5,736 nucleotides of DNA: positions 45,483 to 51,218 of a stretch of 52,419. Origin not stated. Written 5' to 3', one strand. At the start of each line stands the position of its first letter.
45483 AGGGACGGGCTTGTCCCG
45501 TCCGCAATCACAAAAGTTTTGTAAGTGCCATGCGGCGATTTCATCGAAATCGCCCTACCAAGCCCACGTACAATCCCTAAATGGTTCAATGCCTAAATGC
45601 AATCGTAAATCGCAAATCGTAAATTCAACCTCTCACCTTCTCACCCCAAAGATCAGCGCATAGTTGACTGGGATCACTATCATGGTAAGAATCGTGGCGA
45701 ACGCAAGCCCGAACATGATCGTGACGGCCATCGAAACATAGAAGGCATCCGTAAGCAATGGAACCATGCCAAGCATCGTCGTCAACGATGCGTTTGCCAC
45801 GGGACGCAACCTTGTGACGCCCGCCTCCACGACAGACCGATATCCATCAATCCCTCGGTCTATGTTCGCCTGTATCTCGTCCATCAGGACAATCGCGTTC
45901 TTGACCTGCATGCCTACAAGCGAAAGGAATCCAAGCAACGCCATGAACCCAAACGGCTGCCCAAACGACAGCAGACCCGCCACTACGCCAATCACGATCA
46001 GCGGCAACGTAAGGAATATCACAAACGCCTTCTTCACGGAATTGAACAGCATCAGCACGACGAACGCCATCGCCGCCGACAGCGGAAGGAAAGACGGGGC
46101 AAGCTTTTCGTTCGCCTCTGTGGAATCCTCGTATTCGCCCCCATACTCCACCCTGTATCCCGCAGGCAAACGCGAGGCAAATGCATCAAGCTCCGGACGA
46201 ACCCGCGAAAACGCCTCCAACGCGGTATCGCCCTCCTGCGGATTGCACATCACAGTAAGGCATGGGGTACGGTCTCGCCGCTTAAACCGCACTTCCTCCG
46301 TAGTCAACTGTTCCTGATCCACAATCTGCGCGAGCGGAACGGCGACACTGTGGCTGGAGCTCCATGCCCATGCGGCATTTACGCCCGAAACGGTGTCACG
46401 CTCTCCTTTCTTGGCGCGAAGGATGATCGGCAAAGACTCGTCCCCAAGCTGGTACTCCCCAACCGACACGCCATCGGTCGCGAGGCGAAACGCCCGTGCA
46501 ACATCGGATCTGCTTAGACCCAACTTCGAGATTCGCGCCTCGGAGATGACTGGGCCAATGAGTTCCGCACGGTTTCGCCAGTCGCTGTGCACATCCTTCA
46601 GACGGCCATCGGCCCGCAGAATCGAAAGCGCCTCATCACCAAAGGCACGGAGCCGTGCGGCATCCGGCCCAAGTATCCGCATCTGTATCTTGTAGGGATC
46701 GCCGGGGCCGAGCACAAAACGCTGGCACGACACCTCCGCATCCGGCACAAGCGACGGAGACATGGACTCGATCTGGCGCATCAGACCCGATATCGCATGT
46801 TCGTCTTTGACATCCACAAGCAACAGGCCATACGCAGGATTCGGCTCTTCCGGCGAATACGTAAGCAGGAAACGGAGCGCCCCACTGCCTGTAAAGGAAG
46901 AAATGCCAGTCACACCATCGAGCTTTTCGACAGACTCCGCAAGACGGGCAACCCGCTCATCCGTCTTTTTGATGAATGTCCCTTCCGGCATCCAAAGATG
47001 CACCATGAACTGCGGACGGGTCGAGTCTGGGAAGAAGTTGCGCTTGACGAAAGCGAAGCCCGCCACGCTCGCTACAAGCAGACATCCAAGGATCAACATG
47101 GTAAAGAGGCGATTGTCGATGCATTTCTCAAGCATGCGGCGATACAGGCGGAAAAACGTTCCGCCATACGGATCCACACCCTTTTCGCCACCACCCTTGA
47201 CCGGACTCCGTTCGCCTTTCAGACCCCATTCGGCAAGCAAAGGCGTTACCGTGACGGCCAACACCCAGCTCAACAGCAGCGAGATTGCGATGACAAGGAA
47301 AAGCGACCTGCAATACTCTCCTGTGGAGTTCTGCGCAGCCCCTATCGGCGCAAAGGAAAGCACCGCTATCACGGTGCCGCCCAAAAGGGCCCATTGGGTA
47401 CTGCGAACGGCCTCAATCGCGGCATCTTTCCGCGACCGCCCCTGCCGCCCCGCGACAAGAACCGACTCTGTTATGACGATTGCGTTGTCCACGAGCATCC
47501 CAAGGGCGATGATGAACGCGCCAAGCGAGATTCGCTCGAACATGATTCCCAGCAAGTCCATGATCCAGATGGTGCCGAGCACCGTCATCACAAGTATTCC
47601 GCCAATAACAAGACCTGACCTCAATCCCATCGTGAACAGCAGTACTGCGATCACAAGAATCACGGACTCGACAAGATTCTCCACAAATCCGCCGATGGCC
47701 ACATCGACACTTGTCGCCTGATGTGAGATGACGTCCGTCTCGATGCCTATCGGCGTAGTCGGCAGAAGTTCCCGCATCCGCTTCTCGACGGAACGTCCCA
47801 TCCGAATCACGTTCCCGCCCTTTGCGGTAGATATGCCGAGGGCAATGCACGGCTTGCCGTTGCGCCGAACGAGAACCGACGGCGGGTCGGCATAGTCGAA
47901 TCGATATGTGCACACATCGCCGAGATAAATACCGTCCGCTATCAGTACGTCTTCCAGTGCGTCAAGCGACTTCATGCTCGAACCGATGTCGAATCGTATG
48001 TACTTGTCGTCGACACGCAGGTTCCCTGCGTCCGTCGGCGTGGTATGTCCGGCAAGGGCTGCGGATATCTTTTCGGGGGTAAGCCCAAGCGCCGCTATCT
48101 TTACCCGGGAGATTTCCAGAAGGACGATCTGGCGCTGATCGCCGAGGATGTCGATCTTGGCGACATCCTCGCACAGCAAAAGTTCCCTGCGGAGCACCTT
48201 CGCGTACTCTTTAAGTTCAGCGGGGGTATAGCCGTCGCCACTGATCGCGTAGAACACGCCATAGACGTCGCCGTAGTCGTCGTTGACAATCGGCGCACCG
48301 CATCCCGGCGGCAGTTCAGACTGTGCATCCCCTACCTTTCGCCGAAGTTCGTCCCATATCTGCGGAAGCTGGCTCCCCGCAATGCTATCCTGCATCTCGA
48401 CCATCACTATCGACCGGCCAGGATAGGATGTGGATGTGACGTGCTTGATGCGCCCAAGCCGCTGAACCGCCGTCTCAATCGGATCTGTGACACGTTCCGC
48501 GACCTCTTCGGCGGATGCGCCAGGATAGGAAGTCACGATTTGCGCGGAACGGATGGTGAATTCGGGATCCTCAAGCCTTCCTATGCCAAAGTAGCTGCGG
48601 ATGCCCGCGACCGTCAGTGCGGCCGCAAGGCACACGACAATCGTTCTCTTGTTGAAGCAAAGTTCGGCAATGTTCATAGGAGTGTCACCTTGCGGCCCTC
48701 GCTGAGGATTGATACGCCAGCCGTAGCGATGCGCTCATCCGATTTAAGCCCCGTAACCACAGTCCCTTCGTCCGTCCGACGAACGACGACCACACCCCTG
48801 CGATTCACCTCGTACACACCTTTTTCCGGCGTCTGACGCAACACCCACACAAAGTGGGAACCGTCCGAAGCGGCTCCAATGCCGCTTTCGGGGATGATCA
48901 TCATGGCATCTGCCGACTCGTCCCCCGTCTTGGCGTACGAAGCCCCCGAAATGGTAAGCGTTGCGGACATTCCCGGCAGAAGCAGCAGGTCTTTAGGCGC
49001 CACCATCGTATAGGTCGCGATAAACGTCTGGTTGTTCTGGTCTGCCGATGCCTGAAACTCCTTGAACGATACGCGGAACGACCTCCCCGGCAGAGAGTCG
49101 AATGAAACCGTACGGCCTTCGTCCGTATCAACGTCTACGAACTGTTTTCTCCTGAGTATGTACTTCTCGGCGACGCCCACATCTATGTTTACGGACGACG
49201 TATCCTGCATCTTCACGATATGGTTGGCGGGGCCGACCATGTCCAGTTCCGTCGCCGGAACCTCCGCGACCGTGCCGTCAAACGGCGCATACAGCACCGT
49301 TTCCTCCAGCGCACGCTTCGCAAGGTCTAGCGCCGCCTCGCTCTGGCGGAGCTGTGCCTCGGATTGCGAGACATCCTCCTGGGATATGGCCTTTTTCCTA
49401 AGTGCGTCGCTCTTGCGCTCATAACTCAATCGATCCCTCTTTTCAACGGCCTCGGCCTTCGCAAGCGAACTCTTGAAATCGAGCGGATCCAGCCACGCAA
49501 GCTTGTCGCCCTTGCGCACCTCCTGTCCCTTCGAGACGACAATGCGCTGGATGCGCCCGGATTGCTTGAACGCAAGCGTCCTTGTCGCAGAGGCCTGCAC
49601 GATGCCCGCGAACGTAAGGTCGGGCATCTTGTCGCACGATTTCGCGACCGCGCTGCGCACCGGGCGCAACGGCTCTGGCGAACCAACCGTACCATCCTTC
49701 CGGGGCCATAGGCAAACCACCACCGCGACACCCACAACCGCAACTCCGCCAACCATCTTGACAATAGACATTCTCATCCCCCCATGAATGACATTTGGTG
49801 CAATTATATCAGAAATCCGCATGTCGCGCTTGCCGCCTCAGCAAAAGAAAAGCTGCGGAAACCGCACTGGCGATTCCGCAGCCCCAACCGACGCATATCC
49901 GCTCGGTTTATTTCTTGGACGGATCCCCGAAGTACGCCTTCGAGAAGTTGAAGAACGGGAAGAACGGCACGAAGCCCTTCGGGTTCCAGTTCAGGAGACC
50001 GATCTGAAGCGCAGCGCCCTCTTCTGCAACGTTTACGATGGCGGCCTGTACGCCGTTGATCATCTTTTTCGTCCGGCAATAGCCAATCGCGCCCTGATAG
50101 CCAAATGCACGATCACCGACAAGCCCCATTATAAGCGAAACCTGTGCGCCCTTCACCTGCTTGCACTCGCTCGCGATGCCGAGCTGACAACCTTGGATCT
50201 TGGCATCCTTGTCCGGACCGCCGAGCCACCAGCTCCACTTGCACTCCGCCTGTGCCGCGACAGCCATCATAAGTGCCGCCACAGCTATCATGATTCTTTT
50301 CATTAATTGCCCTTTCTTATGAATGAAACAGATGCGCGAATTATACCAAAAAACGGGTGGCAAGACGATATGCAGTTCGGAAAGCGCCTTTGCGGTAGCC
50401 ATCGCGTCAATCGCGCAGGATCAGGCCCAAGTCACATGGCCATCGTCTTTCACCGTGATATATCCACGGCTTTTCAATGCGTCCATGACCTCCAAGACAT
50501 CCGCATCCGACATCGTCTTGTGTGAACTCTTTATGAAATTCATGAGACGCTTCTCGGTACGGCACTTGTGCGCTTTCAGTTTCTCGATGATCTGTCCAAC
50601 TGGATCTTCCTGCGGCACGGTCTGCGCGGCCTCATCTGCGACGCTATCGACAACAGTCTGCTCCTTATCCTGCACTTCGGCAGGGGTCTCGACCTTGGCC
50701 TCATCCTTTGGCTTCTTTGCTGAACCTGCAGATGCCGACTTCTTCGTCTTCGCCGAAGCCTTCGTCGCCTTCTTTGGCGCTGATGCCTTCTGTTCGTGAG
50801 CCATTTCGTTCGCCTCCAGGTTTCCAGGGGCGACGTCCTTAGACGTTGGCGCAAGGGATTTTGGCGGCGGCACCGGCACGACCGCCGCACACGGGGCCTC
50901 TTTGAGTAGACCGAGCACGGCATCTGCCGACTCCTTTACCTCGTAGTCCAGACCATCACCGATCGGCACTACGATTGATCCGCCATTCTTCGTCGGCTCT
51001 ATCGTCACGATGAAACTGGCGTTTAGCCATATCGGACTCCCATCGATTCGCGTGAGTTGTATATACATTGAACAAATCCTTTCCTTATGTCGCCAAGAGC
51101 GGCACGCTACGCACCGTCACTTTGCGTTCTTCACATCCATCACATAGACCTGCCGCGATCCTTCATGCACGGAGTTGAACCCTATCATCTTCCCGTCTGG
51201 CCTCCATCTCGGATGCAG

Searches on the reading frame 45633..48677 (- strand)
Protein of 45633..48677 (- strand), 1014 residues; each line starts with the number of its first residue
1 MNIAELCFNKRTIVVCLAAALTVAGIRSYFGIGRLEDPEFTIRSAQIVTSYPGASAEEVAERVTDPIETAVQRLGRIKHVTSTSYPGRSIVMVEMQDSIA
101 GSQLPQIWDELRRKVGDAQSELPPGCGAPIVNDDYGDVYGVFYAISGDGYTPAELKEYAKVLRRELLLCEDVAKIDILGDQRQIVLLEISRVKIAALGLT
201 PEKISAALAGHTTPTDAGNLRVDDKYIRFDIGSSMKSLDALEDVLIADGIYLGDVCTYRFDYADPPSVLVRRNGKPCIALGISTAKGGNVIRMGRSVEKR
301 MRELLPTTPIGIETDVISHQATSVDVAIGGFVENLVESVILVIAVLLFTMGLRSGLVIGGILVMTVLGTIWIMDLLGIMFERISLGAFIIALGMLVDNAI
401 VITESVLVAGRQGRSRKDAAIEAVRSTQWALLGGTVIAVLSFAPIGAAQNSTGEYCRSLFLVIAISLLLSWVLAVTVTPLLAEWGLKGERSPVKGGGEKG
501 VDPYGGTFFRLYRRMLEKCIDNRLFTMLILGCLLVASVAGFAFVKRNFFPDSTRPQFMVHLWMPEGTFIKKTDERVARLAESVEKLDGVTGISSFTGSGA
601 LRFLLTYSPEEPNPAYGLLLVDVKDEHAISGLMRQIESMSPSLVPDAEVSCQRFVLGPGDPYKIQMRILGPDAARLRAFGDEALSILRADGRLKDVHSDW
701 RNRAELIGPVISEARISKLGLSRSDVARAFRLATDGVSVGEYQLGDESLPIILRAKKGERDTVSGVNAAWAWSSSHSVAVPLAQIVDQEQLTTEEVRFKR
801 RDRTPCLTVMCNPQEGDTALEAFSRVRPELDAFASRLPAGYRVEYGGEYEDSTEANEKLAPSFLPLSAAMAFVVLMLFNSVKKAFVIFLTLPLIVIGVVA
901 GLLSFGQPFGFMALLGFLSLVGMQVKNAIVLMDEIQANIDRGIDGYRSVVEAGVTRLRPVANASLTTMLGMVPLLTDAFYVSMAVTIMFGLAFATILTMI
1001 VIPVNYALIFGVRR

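Call 9: search_protein_families(library=pfam, proteins=[window:45633-48677:-])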
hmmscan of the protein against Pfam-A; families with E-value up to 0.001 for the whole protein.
window:45633-48677:- (1014 aa): 2 families
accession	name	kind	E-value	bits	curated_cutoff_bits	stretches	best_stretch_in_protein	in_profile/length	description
PF00873.25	ACR_tran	-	1.7e-138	463.5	28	1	4-1009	2-1020/1021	AcrB/AcrD/AcrF family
PF03176.21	MMPL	-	0.00028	20.4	20.5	0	834-1003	118-296/333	MMPL family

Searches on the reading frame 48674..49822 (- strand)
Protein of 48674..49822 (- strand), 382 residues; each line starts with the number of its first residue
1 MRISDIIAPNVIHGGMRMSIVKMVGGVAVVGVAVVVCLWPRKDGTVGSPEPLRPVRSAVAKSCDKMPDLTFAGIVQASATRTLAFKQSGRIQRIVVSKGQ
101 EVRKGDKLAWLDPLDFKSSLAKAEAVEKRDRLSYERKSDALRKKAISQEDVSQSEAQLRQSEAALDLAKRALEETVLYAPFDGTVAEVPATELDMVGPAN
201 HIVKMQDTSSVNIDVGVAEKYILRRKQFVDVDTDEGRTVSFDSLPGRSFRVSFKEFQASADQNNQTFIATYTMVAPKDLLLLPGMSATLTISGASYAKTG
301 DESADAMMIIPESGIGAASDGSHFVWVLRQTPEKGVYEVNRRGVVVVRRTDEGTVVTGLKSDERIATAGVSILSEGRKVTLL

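Call 9: search_protein_families(library=pfam, proteins=[window:48674-49822:-])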
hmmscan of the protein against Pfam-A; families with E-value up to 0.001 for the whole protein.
window:48674-49822:- (382 aa): 3 families
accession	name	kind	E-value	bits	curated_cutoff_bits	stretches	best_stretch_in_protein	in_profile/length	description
PF16576.10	HlyD_D23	-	3.6e-12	46.5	30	1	71-287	8-214/214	Barrel-sandwich domain of CusB or HlyD membrane-fusion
PF13437.12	HlyD_3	-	6.2e-07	30.6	22.2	1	176-284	1-106/106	HlyD family secretion protein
PF13533.13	Biotin_lipoyl_2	-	8.2e-07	29.1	29.8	1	82-112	2-32/32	Biotin-lipoyl like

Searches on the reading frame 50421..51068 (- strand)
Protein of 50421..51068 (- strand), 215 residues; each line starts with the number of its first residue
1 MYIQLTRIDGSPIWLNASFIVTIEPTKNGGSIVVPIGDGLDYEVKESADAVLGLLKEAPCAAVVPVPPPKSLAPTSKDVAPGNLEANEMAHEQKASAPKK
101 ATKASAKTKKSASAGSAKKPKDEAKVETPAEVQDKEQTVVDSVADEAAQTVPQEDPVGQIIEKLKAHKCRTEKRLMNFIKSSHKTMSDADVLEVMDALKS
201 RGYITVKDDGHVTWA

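Call 9: search_protein_families(library=pfam, proteins=[window:50421-51068:-])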
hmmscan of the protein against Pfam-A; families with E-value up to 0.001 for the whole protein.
window:50421-51068:- (215 aa): 1 family
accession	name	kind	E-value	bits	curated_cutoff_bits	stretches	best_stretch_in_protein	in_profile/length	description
PF06289.16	FlbD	-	5.8e-06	26.2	24.7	1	3-54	2-50/59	Flagellar and Swarming motility proteins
